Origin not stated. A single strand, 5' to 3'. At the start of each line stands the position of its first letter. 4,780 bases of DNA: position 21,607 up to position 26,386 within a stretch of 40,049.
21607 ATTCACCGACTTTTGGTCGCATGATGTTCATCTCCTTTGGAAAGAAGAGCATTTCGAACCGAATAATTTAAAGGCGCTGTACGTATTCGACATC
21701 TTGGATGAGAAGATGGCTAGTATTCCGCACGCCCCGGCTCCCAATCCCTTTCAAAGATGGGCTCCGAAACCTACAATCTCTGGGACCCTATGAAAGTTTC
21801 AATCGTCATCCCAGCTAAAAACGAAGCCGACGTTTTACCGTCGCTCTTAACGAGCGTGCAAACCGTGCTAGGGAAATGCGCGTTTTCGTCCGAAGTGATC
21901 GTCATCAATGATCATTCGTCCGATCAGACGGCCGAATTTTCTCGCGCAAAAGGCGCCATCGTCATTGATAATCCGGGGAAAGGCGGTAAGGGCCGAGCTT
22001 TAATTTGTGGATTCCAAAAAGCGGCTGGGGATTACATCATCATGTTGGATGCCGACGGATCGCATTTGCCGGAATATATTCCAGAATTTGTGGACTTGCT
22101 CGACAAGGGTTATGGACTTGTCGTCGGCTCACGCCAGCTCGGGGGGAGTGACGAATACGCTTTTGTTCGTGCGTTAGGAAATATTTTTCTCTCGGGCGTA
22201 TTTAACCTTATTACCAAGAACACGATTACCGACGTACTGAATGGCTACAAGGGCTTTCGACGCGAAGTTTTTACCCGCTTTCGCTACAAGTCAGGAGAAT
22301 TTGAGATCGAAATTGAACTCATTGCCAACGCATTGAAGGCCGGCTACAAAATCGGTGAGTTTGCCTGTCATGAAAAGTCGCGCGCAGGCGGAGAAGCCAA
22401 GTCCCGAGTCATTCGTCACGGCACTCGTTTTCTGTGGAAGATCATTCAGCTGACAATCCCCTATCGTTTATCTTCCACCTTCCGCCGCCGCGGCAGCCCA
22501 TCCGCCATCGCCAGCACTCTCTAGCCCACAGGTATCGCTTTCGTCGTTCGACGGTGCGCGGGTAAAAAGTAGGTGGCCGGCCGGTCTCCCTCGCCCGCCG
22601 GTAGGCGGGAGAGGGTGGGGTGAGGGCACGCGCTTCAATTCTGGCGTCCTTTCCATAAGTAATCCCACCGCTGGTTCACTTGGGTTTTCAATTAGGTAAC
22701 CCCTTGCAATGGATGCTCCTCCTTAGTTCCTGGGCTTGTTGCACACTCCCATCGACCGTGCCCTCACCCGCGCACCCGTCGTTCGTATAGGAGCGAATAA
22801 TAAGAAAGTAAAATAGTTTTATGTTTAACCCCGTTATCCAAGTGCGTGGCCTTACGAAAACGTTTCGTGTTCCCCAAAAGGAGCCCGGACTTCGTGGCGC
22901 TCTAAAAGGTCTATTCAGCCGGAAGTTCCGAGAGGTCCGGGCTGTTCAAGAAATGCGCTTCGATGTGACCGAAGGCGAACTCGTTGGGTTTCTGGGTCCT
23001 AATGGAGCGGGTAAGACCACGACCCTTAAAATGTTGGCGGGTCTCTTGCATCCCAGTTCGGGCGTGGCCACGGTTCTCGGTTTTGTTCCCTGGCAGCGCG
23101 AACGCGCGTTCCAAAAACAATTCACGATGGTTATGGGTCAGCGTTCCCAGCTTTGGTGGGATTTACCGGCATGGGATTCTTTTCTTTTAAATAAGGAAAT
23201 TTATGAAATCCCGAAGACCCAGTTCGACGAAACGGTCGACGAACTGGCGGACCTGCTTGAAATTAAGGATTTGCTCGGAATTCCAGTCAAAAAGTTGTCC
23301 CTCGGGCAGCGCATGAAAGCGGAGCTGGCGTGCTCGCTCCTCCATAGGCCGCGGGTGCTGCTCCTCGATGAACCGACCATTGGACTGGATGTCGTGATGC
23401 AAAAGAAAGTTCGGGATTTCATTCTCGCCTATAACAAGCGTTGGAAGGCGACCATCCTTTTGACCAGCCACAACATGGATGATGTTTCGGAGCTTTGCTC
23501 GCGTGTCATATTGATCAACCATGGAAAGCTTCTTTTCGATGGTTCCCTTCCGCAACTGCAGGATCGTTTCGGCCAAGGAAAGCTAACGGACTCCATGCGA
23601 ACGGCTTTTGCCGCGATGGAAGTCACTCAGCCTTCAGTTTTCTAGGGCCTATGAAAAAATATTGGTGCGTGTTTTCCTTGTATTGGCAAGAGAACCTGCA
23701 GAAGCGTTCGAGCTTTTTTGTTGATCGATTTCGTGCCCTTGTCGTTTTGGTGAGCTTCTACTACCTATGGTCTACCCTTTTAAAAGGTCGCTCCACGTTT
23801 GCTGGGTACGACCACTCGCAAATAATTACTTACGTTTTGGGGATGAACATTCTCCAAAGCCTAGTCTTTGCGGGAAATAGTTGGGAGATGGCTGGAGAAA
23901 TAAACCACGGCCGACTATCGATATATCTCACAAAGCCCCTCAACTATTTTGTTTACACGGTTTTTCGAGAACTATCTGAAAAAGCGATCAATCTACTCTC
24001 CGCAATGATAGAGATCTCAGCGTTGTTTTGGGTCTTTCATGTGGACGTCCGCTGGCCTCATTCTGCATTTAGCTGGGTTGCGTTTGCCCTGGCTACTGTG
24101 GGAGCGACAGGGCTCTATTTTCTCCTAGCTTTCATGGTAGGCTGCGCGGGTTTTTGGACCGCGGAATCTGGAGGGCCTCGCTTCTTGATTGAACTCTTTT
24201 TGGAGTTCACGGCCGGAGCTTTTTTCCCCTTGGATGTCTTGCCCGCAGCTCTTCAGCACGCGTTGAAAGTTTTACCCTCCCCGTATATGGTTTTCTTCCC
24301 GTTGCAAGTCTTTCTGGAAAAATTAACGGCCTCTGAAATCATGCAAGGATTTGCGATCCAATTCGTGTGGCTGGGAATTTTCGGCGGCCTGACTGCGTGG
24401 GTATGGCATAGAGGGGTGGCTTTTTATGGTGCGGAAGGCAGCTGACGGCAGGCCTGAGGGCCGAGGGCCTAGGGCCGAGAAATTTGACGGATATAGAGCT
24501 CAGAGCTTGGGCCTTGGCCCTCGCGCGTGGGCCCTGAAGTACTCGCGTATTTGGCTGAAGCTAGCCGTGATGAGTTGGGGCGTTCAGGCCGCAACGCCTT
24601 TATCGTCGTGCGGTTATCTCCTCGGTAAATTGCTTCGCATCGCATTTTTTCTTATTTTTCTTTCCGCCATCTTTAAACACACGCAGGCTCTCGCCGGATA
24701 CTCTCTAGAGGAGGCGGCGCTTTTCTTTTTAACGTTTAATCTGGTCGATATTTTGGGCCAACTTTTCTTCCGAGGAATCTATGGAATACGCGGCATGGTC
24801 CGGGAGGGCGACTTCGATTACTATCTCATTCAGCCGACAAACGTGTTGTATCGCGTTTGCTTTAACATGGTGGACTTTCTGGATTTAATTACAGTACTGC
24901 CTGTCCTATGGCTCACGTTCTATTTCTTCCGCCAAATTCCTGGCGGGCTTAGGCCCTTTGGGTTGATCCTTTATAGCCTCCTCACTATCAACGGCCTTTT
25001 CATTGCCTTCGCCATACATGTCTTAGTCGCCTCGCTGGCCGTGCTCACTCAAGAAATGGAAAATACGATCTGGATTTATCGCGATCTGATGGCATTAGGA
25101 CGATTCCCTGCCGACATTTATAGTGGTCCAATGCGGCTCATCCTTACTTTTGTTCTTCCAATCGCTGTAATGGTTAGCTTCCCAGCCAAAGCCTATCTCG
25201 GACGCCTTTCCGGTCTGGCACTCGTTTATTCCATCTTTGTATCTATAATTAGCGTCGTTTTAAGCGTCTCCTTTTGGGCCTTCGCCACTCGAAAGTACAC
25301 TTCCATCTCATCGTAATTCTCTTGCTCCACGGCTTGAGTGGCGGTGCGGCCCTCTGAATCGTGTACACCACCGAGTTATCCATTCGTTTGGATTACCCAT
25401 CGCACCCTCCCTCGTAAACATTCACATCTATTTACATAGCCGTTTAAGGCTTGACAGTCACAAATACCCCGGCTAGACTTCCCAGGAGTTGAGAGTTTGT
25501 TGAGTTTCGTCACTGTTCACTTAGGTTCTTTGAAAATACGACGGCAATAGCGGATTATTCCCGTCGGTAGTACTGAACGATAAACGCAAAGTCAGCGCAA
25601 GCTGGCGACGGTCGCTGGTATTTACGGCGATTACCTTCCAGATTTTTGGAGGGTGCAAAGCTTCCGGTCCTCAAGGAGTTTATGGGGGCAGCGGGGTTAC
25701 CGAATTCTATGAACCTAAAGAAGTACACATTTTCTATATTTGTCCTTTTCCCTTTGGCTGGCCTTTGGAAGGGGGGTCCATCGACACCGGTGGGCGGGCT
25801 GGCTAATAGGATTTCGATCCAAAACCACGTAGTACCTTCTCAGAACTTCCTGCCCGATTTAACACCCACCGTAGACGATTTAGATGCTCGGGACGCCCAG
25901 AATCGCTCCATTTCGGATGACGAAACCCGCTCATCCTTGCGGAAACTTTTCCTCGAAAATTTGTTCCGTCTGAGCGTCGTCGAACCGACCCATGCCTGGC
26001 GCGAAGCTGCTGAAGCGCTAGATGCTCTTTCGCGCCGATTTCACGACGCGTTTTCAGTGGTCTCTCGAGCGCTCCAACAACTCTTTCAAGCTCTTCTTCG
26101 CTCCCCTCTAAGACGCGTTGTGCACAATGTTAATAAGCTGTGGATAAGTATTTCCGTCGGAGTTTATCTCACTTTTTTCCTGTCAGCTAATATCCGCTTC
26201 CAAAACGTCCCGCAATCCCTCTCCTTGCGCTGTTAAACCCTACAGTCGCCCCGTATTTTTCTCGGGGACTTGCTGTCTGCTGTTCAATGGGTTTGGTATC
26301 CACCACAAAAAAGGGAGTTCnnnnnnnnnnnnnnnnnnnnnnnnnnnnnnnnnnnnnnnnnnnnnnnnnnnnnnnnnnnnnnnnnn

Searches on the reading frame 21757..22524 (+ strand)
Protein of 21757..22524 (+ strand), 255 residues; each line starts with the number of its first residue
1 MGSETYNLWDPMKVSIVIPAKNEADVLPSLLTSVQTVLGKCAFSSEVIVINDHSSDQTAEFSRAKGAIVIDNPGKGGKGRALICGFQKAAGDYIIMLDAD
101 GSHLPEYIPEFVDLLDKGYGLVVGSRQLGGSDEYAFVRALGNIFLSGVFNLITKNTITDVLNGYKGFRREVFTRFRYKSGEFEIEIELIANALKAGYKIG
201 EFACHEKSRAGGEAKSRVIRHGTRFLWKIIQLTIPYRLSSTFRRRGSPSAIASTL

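Call 9: search_protein_families(library=pfam, proteins=[window:21757-22524:+], max_evalue=0.001)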
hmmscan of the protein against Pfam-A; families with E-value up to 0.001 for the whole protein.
window:21757-22524:+ (255 aa): 2 families
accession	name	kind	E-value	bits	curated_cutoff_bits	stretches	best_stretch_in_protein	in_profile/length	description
PF00535.33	Glycos_transf_2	-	4.4e-29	102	23.3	1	15-172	1-164/168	Glycosyl transferase family 2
PF13641.12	Glyco_tranf_2_3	-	1.8e-08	35.1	27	1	14-128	3-125/230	Glycosyltransferase like family 2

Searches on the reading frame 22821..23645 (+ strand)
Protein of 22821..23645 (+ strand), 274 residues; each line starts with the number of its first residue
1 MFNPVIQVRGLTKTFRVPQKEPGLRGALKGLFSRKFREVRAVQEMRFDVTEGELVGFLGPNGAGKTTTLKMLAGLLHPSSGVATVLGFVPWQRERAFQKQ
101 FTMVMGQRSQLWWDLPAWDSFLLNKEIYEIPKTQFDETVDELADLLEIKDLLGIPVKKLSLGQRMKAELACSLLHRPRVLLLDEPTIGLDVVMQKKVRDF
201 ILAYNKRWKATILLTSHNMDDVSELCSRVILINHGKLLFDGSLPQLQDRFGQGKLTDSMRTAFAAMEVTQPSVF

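Call 9: search_protein_families(library=pfam, proteins=[window:22821-23645:+], max_evalue=0.001)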
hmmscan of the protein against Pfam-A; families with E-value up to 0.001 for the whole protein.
window:22821-23645:+ (274 aa): 3 families
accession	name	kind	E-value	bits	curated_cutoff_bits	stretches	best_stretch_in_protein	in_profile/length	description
PF00005.33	ABC_tran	-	9.1e-26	91.5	25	1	43-186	2-136/137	ABC transporter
PF13304.12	AAA_21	-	5.7e-13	50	27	1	143-218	222-299/304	AAA domain, putative AbiEii toxin, Type IV TA system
PF00448.28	SRP54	-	0.00071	19.7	22.7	0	57-86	6-34/196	SRP54-type protein, GTPase domain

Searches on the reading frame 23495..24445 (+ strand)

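Call 41: search_protein_families(library=pfam, proteins=[window:23495-24445:+], max_evalue=0.1)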
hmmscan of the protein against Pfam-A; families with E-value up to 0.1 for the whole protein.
window:23495-24445:+ (316 aa): 1 family
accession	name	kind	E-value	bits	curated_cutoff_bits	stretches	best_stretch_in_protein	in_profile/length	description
PF06182.17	ABC2_membrane_6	-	5.9e-22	79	22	1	83-315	2-229/229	ABC-2 family transporter protein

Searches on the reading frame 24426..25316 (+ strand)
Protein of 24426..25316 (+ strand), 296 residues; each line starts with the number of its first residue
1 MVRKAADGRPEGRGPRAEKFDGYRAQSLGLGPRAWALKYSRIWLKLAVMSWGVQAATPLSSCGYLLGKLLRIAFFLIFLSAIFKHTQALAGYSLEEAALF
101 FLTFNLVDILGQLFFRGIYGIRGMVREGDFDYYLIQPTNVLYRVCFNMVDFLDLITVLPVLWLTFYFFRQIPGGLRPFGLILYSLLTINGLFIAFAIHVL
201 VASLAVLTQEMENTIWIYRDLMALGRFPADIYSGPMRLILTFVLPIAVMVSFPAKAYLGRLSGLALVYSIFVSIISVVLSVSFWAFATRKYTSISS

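Call 12: find_encoding_contigs(protein=window:24426-25316:+, flank=10000, max_places=4)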
Protein window:24426-25316:+ (296 aa): 1 contig read that carries it; 1 place shown.
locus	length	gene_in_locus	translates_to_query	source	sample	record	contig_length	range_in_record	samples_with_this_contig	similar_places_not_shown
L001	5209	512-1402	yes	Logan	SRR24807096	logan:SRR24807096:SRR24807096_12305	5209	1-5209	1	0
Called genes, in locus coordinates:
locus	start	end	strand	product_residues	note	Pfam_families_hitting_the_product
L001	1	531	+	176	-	?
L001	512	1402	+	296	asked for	PF06182:ABC2_membrane_6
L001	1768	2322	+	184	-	-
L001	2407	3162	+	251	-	-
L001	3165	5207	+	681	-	?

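Call 41: search_protein_families(library=pfam, proteins=[window:24426-25316:+], max_evalue=0.1)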
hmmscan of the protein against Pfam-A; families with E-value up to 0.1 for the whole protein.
window:24426-25316:+ (296 aa): 1 family
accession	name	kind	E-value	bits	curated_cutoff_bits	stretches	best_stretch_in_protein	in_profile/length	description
PF06182.17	ABC2_membrane_6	-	3.9e-40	138.5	22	1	72-294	4-228/229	ABC-2 family transporter protein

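Call 51: find_related_loci(query=window:24426-25316:+, collection=metagenome_contigs, flank=10000)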
Query window:24426-25316:+ (296 aa) in metagenome_contigs; peptide patterns used: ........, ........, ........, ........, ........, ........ (x = any residue, [..] = any of these).
150 stretches matched a pattern; 13 encode a relative of the query (tblastn E <= 1e-3); 13 distinct loci.
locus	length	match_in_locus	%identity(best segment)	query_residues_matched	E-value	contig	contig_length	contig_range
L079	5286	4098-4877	75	37-296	3e-126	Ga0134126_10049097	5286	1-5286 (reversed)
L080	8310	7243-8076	73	18-296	5e-122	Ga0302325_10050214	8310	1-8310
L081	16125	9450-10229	73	37-296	7e-122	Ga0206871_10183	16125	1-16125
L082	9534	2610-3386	69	38-296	2e-117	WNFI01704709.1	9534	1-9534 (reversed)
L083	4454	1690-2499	64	21-296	4e-117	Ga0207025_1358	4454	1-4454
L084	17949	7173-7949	67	38-296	6e-115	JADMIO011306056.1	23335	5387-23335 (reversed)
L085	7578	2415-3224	62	21-296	3e-113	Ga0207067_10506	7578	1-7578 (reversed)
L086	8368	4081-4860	68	37-296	1e-108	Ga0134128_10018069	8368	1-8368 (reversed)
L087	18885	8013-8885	62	3-296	5e-108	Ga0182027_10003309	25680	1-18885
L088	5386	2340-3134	66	37-296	2e-105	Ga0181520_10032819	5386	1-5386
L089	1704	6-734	68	54-296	1e-107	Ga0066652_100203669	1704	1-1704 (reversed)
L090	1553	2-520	65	127-296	3e-72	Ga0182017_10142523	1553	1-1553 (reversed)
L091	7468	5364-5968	61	89-292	3e-62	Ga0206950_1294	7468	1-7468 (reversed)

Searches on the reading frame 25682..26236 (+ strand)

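Call 41: search_protein_families(library=pfam, proteins=[window:25682-26236:+], max_evalue=0.1)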
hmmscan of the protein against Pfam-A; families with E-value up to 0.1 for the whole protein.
window:25682-26236:+ (184 aa): 0 families

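Call 81: search_protein_families(library=ncbifam, proteins=[window:25682-26236:+], max_evalue=1)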
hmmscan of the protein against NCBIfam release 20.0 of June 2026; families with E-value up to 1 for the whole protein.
window:25682-26236:+ (184 aa): 1 family
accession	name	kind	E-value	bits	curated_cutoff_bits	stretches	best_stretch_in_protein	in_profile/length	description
NF041477.1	YnaM_YnfT_fam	subfamily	0.21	12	35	0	148-158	19-29/34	YnaM/YnfT family protein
